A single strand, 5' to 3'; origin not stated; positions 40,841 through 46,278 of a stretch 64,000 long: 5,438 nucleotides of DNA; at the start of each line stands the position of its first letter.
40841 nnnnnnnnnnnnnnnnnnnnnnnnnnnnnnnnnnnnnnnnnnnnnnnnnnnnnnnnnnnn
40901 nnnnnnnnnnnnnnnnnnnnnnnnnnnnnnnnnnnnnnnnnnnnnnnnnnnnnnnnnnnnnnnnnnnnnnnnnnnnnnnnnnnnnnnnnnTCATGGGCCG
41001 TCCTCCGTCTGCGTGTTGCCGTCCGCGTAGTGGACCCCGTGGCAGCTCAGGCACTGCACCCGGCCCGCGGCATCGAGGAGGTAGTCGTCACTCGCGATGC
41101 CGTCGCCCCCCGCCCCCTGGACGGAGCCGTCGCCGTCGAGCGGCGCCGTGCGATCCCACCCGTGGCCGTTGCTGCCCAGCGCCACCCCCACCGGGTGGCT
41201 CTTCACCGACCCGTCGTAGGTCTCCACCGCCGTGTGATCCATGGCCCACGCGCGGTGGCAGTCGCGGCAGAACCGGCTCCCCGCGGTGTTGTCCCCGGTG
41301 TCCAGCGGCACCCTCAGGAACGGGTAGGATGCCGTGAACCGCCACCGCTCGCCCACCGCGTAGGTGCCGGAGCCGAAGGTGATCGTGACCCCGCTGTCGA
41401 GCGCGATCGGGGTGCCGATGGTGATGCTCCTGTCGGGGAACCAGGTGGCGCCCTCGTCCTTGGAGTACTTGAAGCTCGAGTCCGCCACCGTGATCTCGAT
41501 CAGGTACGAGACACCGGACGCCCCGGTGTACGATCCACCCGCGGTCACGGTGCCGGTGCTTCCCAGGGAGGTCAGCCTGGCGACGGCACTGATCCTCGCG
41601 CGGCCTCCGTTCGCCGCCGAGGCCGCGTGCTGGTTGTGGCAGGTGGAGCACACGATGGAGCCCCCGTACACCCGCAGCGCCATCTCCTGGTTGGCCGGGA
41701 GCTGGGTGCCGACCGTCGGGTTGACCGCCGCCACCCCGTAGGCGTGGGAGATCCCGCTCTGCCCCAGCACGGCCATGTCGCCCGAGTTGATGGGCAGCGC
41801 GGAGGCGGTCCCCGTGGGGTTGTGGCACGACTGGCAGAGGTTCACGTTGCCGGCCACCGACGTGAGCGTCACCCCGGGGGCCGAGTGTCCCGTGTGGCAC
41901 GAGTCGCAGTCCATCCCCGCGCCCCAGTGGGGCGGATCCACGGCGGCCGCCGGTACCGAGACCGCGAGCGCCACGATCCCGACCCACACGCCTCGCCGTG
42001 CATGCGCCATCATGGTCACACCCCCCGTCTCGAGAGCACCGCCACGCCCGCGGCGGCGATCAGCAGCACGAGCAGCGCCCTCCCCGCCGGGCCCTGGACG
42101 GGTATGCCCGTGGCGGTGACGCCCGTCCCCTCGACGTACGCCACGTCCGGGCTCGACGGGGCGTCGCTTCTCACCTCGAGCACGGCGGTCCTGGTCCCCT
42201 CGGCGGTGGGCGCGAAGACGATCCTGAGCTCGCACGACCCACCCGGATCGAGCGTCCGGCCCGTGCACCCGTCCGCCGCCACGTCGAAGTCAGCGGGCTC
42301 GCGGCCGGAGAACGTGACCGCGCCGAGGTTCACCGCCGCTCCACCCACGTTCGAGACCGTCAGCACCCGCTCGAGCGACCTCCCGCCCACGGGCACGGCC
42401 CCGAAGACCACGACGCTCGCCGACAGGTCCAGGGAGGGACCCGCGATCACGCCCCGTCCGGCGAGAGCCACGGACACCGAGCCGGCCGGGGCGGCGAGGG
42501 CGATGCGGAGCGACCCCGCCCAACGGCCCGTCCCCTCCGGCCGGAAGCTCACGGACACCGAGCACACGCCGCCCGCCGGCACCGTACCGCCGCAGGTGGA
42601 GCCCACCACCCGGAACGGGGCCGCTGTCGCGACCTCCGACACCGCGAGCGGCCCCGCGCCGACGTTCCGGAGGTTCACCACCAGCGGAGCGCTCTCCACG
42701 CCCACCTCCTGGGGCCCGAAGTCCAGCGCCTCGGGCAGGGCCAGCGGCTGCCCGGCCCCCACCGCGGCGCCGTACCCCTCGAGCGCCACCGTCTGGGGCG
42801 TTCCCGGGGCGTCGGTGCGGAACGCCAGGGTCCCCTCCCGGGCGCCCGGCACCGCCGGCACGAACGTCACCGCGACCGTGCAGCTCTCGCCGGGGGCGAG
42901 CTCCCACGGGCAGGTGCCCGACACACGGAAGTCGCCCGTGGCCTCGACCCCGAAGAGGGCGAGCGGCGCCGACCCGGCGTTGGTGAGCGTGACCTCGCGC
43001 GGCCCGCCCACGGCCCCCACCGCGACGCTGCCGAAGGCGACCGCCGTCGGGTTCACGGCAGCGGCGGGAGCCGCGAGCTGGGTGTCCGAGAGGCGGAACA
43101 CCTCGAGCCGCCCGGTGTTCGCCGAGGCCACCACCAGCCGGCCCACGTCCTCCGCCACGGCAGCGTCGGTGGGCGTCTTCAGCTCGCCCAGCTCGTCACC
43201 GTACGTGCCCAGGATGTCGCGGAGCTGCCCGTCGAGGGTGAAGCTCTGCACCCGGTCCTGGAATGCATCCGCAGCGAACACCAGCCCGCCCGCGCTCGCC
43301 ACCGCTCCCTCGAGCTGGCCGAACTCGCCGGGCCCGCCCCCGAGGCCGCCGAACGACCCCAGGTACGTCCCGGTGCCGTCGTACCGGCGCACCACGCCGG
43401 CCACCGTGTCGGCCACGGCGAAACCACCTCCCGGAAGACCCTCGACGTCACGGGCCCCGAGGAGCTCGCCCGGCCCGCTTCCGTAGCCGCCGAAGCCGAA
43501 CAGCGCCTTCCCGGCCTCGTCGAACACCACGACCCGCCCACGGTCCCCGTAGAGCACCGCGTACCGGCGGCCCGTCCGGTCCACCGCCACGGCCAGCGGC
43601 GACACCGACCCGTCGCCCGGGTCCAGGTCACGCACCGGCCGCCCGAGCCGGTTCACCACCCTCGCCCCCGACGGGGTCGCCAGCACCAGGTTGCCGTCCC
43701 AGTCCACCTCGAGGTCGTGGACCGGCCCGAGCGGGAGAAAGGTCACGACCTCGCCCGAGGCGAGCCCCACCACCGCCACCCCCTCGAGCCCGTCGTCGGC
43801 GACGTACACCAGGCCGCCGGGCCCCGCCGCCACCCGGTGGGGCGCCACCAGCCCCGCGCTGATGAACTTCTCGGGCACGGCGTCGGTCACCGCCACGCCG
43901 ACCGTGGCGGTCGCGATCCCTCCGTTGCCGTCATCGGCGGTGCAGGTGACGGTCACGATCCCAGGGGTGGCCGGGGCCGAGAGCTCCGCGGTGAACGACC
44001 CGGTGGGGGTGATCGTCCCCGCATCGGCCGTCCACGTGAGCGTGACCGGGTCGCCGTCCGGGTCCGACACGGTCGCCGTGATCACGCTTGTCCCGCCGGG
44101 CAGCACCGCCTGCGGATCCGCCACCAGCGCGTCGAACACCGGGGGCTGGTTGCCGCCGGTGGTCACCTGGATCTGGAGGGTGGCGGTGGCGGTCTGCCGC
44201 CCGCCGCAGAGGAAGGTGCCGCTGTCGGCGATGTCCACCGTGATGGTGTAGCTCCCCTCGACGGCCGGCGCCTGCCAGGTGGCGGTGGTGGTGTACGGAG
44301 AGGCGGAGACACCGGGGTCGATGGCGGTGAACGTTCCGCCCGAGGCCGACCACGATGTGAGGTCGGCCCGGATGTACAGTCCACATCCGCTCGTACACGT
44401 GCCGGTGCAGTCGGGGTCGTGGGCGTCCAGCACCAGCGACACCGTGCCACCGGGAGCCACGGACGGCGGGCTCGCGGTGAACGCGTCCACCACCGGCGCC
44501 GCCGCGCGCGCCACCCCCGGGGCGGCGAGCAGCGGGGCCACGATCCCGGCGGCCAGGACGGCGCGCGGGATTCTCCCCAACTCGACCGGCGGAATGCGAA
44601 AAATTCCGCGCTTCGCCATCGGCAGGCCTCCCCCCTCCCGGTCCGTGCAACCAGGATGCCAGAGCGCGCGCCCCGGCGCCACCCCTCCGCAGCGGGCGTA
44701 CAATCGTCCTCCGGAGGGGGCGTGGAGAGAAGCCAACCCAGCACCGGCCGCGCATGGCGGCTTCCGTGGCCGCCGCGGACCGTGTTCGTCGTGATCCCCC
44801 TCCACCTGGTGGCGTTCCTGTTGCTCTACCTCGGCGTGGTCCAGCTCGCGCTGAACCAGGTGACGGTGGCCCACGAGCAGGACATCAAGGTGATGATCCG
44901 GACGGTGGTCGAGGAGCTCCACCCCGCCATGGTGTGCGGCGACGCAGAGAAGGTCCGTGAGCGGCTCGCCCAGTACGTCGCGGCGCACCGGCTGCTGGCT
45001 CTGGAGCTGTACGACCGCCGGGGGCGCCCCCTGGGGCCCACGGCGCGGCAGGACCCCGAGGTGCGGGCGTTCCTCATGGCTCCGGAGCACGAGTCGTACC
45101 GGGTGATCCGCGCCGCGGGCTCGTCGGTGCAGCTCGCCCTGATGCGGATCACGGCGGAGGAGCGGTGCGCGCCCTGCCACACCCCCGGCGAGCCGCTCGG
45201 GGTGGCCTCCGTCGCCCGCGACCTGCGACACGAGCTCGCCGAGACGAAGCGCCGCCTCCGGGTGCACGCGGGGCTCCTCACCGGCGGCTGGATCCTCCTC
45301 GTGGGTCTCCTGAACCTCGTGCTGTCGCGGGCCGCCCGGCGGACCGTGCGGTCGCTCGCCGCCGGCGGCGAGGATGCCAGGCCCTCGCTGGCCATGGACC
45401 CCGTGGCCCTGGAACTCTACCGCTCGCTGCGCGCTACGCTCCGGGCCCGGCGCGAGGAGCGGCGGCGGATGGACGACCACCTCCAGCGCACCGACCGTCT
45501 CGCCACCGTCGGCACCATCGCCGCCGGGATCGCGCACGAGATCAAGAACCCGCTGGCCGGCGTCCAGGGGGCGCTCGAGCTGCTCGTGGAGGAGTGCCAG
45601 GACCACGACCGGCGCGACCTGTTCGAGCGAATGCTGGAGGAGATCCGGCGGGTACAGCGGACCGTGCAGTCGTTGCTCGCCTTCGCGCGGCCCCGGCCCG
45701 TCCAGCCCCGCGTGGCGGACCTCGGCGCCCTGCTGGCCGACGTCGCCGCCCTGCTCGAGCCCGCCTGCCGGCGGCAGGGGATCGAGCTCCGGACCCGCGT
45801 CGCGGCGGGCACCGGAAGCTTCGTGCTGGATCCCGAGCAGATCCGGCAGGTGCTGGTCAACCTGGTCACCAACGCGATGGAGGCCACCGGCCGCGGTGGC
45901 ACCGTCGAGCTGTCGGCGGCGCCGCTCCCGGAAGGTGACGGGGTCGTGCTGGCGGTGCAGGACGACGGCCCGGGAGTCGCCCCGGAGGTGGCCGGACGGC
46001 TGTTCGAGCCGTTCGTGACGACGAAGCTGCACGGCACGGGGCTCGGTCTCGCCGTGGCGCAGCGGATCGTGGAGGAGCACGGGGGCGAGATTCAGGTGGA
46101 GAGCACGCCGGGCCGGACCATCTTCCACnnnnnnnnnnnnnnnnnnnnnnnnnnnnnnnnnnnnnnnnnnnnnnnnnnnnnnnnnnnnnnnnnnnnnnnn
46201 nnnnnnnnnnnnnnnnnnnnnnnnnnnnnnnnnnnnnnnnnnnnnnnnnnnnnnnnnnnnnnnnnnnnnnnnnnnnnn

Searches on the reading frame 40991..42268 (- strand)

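Call 15: search_protein_families(library=pfam, proteins=[window:40991-42268:-], max_evalue=0.001)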
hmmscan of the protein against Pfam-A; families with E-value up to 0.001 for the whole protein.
window:40991-42268:- (425 aa): 3 families
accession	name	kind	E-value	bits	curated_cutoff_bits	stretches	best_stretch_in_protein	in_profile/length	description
PF09699.15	Paired_CXXCH_1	-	1.4e-10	41.2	20.6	1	118-152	6-39/41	Doubled CXXCH motif (Paired_CXXCH_1)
PF14537.11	Cytochrom_c3_2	-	8e-08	33.1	25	0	117-150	56-79/79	Cytochrome c3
PF14522.11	Cytochrome_C7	-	0.00021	21.5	24.8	0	118-155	13-54/67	Cytochrome c7 and related cytochrome c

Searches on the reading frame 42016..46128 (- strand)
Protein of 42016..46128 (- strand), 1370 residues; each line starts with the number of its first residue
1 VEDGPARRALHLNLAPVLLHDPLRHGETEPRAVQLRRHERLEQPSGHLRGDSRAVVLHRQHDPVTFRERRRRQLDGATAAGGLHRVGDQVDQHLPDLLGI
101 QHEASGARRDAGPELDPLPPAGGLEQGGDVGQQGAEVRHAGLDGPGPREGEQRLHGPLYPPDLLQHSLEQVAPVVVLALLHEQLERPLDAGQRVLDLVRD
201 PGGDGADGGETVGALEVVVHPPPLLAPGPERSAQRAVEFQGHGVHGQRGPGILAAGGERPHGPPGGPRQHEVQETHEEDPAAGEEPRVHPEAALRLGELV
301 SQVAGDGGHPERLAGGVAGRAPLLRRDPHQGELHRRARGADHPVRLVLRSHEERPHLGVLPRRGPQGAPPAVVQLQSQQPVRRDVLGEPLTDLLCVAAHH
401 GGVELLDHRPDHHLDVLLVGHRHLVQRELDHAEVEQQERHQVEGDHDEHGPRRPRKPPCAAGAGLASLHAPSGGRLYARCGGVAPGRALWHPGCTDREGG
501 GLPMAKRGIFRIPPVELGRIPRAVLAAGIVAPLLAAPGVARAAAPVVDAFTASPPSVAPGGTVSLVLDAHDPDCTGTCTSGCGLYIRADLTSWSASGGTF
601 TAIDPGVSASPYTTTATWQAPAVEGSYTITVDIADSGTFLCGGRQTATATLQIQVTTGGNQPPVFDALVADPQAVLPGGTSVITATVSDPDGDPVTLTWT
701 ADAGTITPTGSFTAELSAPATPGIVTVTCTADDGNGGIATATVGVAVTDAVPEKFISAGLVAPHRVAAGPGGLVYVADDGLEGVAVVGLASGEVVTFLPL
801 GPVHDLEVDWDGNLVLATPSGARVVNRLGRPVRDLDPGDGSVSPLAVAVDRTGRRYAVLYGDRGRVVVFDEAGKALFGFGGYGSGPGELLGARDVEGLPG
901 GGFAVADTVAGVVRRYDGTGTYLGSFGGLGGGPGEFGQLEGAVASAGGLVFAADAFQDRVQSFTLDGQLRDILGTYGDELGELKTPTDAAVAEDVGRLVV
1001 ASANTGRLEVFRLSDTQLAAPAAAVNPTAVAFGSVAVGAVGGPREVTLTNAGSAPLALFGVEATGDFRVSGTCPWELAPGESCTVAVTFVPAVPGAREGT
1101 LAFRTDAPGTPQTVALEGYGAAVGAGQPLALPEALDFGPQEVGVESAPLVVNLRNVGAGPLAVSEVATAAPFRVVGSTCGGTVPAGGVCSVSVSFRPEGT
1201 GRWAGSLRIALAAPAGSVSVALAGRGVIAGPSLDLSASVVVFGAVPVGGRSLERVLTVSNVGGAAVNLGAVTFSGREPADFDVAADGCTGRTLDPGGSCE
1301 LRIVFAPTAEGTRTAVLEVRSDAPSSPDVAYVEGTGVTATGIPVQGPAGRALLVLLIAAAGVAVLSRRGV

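Call 14: search_protein_families(library=pfam, proteins=[window:42016-46128:-], max_evalue=0.001)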
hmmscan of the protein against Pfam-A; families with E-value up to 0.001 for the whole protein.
window:42016-46128:- (1370 aa): 10 families
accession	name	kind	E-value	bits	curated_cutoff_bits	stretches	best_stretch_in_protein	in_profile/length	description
PF22544.2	HYDIN_VesB_CFA65-like_Ig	-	3.7e-23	82.1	25.5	3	1024-1118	4-99/100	HYDIN/CFA65/VesB-like, Ig-like domain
PF15780.11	ASH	-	3e-22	79.1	27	2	1239-1328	13-97/98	Abnormal spindle-like microcephaly-assoc'd, ASPM-SPD-2-Hydin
PF22073.2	Cep192_D4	-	3.9e-18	66.1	35.5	2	1025-1120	6-111/112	Cep192 domain 4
PF17963.7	Big_9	-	5.5e-08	34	23.6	1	660-745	1-88/89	Bacterial Ig domain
PF12371.14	TMEM131_like_N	-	8.9e-08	32.7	28.8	0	1026-1105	4-84/84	Transmembrane protein 131-like N-terminal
PF07610.17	DUF1573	-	9.4e-08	32.4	26.1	0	1044-1118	21-96/98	Protein of unknown function (DUF1573)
PF24507.1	Ig_CFAP65_4th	-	5.4e-06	27.2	27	0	1046-1119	2-75/76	CFAP65, fourth Ig-like domain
PF24770.2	Ig-CFAP74_2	-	4.9e-05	24.3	27.4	0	1290-1336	135-180/185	CFAP74 second Ig-like domain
PF22066.2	Cep192_D8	-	9.3e-05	23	33.5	0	1134-1225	12-99/101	Cep192 domain 8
PF24771.2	Ig_CFAP74_1st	-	0.00075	20.3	29.2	0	1026-1106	4-87/97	CFAP74 first Ig-like domain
